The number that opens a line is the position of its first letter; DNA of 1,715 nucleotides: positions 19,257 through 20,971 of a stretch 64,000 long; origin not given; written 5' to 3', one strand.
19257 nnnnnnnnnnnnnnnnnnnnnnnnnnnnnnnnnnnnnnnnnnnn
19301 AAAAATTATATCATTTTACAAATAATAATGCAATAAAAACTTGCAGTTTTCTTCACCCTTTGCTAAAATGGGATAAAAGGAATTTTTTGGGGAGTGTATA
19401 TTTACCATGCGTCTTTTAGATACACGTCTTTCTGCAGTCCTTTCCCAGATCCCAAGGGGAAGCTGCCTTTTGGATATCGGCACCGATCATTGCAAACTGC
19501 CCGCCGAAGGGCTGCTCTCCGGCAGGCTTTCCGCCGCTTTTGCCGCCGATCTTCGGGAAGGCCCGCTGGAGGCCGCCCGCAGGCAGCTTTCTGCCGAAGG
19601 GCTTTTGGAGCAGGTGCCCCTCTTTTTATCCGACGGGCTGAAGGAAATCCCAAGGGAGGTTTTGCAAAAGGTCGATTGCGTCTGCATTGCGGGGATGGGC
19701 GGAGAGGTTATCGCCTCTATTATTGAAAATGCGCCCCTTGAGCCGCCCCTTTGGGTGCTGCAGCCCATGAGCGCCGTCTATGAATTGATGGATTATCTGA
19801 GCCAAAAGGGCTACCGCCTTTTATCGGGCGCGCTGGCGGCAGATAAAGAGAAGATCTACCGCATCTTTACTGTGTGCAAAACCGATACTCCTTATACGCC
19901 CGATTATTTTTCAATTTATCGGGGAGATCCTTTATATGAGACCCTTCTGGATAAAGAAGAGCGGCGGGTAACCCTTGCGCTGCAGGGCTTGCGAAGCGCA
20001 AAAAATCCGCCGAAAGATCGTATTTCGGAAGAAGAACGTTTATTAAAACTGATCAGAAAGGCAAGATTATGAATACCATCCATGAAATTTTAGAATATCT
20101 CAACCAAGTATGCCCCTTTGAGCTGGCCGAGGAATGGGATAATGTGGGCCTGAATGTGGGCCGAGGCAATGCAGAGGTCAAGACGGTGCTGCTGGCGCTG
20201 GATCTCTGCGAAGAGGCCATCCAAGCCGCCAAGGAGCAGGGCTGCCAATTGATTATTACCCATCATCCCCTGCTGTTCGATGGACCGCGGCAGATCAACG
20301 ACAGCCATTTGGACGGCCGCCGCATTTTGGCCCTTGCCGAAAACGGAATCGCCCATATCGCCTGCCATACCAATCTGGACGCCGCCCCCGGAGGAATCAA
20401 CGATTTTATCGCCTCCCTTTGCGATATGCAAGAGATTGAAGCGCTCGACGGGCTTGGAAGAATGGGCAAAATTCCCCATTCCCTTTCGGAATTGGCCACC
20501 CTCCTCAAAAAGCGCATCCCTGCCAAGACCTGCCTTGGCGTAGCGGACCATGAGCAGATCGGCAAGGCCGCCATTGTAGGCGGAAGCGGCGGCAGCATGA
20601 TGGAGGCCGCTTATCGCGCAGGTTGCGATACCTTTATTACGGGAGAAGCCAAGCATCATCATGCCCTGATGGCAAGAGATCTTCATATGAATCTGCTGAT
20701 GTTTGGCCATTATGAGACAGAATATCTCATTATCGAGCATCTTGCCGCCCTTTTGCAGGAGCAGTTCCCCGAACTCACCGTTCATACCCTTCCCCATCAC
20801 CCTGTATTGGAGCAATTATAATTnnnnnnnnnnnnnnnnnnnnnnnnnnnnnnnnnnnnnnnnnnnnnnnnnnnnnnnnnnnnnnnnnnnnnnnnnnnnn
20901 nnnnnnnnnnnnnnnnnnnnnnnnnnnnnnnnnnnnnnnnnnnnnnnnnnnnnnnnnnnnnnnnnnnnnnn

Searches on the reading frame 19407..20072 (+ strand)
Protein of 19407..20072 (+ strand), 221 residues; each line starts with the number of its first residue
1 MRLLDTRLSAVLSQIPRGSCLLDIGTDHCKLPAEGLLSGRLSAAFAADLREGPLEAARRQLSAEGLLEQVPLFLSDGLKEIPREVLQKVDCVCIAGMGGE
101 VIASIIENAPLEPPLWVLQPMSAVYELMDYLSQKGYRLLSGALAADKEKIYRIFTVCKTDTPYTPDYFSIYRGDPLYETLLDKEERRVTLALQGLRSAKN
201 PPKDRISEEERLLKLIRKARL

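Call 45: search_protein_families(library=pfam, proteins=[window:19407-20072:+], max_evalue=0.00001)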
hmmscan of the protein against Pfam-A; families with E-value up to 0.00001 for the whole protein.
window:19407-20072:+ (221 aa): 2 families
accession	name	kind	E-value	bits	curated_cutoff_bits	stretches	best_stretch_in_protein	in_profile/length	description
PF12847.13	Methyltransf_18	-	1.5e-35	122.9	27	1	4-153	1-150/151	Methyltransferase domain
PF04816.18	TrmK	-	6.6e-31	107.9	27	1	22-163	2-144/205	tRNA (adenine(22)-N(1))-methyltransferase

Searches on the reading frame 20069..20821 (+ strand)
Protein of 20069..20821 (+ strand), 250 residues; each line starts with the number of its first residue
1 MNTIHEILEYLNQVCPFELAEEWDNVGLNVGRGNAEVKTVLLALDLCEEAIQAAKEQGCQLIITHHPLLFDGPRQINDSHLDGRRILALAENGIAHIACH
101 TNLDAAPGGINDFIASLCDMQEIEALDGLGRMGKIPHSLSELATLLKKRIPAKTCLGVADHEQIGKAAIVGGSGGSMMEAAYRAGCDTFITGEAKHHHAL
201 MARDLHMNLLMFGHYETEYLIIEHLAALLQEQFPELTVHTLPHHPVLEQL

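Call 45: search_protein_families(library=pfam, proteins=[window:20069-20821:+], max_evalue=0.00001)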
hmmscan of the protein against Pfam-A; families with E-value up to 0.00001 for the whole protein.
window:20069-20821:+ (250 aa): 1 family
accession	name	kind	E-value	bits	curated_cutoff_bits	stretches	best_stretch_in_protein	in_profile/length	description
PF01784.24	DUF34_NIF3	-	2.8e-73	247.1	23.4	1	3-239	2-248/256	Duf34/NIF3 (NGG1p interacting factor 3)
